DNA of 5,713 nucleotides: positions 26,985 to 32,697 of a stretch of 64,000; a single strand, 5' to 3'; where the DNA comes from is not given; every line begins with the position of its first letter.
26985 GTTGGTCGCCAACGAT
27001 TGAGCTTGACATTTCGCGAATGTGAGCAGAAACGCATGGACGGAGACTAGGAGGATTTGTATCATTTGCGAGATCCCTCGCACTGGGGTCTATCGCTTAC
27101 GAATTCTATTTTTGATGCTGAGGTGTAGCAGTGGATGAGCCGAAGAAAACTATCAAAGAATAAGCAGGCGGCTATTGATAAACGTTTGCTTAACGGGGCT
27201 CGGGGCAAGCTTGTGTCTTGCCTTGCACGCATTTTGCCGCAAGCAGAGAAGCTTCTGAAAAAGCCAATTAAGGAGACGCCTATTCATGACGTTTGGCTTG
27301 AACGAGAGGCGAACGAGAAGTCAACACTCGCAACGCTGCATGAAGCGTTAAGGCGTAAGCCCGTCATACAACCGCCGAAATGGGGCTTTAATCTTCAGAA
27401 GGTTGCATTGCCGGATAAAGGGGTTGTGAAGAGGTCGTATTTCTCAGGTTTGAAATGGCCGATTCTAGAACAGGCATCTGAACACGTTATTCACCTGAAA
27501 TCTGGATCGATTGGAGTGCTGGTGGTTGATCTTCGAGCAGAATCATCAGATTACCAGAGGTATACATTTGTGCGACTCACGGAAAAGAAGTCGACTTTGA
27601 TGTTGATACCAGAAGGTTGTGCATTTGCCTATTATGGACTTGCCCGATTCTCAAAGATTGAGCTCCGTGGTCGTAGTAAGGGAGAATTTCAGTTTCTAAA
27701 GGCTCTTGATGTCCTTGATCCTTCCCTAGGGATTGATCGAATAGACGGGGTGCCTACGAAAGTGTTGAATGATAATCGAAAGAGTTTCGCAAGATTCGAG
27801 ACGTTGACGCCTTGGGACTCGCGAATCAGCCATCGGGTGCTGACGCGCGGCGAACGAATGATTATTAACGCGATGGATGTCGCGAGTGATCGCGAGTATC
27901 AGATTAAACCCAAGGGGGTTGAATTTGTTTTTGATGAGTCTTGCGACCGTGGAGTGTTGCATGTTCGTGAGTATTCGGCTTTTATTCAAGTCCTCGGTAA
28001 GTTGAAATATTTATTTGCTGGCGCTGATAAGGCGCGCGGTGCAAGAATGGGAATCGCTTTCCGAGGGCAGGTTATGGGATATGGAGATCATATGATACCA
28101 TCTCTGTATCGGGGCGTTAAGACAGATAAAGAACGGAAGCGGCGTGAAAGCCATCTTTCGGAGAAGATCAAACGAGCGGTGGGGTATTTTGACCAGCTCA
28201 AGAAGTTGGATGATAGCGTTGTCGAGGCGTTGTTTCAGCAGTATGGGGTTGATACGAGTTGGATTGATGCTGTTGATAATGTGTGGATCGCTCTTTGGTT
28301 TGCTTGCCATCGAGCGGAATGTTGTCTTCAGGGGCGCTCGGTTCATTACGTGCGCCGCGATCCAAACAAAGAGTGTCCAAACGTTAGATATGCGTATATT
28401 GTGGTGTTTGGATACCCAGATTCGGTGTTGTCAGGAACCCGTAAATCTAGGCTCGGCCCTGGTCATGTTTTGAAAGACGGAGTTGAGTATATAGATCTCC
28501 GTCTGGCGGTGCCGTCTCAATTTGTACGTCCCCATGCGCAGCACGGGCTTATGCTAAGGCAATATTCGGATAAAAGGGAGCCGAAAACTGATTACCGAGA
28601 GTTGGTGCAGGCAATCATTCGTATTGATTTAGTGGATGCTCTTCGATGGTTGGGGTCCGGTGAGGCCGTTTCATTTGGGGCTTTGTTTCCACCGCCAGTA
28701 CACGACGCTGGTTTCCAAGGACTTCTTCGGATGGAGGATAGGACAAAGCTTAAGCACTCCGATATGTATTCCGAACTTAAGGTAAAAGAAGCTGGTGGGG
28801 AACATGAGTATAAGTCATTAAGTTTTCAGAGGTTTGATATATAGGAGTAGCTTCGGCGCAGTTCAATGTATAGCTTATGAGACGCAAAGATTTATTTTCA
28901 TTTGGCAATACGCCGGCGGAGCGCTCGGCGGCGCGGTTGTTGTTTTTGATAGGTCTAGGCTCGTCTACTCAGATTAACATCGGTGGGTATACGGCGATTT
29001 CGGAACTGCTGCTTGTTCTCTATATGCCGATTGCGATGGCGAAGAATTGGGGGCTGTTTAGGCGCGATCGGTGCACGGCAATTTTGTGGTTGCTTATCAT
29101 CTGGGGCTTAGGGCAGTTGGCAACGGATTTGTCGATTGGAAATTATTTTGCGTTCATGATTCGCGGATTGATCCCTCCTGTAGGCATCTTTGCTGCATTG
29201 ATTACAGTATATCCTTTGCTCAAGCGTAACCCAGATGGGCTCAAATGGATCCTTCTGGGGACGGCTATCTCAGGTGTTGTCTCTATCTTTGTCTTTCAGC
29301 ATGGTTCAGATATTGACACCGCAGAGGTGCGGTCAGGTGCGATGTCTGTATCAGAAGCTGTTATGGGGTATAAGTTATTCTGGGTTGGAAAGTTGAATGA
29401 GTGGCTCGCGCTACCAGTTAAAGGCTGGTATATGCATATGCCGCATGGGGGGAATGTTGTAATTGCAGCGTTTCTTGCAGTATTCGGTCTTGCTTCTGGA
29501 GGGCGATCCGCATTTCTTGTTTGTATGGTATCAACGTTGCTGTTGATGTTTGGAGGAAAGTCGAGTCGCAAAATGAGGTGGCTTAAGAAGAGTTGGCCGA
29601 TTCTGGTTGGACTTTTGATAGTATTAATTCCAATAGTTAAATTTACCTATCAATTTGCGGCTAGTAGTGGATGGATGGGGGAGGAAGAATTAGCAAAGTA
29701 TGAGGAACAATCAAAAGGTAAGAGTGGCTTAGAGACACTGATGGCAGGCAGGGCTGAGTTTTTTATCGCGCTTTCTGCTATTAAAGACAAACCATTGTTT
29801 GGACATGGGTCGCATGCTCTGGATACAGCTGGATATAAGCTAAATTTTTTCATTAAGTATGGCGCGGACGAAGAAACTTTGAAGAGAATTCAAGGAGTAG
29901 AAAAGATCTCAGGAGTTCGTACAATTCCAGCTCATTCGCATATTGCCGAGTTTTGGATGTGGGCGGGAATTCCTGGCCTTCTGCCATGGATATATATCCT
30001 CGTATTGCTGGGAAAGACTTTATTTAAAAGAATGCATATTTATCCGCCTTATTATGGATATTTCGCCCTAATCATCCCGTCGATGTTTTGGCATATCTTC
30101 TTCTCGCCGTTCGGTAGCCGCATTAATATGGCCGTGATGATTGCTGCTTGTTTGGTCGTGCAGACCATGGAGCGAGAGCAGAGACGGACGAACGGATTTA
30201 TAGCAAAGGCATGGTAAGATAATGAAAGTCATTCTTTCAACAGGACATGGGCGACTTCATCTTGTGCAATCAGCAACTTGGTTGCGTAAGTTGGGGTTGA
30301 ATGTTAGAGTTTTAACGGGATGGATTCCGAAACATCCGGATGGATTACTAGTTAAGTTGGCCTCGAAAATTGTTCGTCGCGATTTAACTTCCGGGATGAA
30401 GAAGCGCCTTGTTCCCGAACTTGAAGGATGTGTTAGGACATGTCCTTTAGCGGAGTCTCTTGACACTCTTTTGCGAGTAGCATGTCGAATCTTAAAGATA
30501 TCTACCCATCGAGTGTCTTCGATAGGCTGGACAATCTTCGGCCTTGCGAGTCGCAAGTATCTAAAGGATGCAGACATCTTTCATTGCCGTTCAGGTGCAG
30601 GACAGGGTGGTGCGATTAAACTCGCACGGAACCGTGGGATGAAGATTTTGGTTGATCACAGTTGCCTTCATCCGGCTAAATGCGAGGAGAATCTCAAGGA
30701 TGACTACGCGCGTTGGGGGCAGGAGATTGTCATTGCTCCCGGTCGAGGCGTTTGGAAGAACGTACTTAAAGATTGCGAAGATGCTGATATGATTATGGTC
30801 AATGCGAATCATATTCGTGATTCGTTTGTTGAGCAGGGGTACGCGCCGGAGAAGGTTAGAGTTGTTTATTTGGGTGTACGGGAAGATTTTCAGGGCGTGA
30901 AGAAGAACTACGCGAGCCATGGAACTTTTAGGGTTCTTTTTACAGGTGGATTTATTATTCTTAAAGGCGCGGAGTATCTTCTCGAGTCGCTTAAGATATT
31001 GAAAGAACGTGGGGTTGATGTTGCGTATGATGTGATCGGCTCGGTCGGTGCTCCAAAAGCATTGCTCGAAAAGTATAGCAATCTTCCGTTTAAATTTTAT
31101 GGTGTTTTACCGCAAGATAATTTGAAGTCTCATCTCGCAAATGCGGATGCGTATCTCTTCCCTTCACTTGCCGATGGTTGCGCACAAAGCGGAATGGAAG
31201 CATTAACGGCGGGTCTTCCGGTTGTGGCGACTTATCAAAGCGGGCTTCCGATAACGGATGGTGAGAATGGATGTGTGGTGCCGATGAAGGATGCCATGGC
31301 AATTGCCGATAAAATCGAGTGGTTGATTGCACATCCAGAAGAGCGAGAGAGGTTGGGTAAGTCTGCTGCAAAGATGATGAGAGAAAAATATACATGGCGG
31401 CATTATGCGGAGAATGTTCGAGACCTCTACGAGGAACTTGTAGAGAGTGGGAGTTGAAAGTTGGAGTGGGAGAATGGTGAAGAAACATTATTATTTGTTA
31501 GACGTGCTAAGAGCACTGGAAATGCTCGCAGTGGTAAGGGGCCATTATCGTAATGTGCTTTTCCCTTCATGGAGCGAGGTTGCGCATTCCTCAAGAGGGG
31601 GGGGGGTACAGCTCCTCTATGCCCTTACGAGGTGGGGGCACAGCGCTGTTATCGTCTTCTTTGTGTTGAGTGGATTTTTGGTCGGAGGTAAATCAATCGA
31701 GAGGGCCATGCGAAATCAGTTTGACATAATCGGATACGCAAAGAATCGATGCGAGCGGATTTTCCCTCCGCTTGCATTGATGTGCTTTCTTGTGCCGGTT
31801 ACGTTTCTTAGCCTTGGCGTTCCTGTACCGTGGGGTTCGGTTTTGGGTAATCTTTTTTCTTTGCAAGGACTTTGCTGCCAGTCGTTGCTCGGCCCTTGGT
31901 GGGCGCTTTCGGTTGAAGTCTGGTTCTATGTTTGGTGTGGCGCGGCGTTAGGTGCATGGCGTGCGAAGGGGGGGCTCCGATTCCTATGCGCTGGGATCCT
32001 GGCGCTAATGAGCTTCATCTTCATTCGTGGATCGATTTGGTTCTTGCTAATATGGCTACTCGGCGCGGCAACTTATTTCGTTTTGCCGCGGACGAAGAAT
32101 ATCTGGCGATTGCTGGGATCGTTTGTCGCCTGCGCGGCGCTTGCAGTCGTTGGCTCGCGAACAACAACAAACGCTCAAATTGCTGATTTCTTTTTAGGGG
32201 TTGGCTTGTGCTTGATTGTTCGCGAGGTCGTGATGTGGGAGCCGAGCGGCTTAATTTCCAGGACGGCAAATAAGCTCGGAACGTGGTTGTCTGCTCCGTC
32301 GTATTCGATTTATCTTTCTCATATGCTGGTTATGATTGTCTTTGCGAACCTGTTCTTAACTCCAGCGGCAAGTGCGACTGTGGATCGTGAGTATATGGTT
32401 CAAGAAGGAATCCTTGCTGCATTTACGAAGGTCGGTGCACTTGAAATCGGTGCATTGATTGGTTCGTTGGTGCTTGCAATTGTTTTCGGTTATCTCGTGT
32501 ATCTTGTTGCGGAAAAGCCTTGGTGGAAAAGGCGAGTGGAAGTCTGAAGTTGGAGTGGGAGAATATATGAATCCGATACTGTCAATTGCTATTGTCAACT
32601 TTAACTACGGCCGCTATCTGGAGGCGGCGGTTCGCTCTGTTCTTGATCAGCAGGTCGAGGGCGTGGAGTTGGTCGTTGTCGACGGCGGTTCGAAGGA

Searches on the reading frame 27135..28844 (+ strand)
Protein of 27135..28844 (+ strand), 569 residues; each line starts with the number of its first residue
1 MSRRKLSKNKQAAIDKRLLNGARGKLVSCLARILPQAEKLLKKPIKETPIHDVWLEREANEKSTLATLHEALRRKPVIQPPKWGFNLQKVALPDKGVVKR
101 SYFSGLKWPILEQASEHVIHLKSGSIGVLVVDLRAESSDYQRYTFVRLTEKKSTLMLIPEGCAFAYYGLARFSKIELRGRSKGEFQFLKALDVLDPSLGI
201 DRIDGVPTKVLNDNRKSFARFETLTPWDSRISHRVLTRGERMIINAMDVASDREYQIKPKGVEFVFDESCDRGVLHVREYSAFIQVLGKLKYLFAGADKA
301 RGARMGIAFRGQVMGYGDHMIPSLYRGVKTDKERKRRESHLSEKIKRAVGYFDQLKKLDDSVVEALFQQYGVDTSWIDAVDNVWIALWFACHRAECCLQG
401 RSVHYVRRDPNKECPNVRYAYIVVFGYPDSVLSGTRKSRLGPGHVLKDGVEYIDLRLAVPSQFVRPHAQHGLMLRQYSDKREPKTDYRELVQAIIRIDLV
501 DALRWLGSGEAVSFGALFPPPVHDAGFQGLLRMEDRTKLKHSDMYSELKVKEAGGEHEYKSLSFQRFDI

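Call 15: search_protein_families(library=pfam, proteins=[window:27135-28844:+], max_evalue=0.01)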
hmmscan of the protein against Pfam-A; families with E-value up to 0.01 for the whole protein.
window:27135-28844:+ (569 aa): 2 families
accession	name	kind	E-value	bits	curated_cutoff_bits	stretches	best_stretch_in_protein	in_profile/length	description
PF08867.16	FRG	-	1.6e-08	35.7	25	1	307-394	3-89/94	FRG domain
PF00908.23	dTDP_sugar_isom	-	1.6e-08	34.9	27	1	103-201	53-151/168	dTDP-4-dehydrorhamnose 3,5-epimerase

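Call 28: search_protein_families(library=padloc, proteins=[window:27135-28844:+], max_evalue=0.01)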
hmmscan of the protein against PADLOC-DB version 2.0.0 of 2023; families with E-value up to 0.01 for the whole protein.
window:27135-28844:+ (569 aa): 9 families
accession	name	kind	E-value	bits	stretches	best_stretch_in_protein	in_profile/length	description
PDLC04938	PDC-S15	-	6.1e-10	37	1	291-397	59-153/276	-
PDLC04936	PDC-S15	-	5.4e-07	27.3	1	280-395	27-127/300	-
PDLC04937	PDC-S15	-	3.4e-06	24.9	1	304-405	34-140/254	-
PDLC04926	PDC-S15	-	3.9e-06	24.1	1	277-393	6-120/300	-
PDLC04933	PDC-S15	-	7e-06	23.7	1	303-395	26-112/286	-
PDLC04927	PDC-S15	-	1.2e-05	22.4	1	274-395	12-120/422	-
PDLC04931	PDC-S15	-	0.00012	20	1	280-406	38-171/282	-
PDLC04934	PDC-S15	-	0.0042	14.2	1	303-394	57-151/416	-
PDLC04929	PDC-S15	-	0.0087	14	0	299-402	24-133/308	-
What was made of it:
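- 27135..28844 (+): FRG-domain (PDC-S15-like) gene downstream of C. Calls 15, 28.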

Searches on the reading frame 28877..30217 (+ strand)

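Call 27: search_protein_families(library=pfam, proteins=[window:28877-30217:+], max_evalue=0.01)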
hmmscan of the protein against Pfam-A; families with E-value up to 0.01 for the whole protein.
window:28877-30217:+ (446 aa): 1 family
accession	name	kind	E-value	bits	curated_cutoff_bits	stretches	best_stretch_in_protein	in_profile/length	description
PF04932.20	Wzy_C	-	3.5e-11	43.5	31.7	1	196-372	2-149/149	O-Antigen ligase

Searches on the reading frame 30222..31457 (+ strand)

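Call 27: search_protein_families(library=pfam, proteins=[window:30222-31457:+], max_evalue=0.01)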
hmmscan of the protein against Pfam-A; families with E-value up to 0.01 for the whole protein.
window:30222-31457:+ (411 aa): 6 families
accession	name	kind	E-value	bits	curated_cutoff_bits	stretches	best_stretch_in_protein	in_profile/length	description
PF00534.26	Glycos_transf_1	-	4.2e-22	78.9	26.4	1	233-384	13-171/172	Glycosyl transferases group 1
PF13692.12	Glyco_trans_1_4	-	8.9e-22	78.3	27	1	237-370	3-141/142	Glycosyl transferases group 1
PF20706.3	GT4-conflict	-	1.4e-12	47.8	26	1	298-398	272-384/385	Family 4 Glycosyltransferase in conflict systems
PF13524.12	Glyco_trans_1_2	-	2.1e-08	34.7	25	1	268-399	16-142/144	Glycosyl transferase-like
PF13439.12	Glyco_transf_4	-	7.6e-07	29.8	28.5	1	106-221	60-168/170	Glycosyltransferase Family 4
PF13579.12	Glyco_trans_4_4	-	0.00062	20.6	29.7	1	16-218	9-158/158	Glycosyl transferase 4-like domain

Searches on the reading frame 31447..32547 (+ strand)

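Call 27: search_protein_families(library=pfam, proteins=[window:31447-32547:+], max_evalue=0.01)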
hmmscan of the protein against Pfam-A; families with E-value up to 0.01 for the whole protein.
window:31447-32547:+ (366 aa): 1 family
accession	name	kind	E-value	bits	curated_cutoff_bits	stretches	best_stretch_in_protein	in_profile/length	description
PF01757.29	Acyl_transf_3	-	6.9e-19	68.5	31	1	18-351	4-324/326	Acyltransferase domain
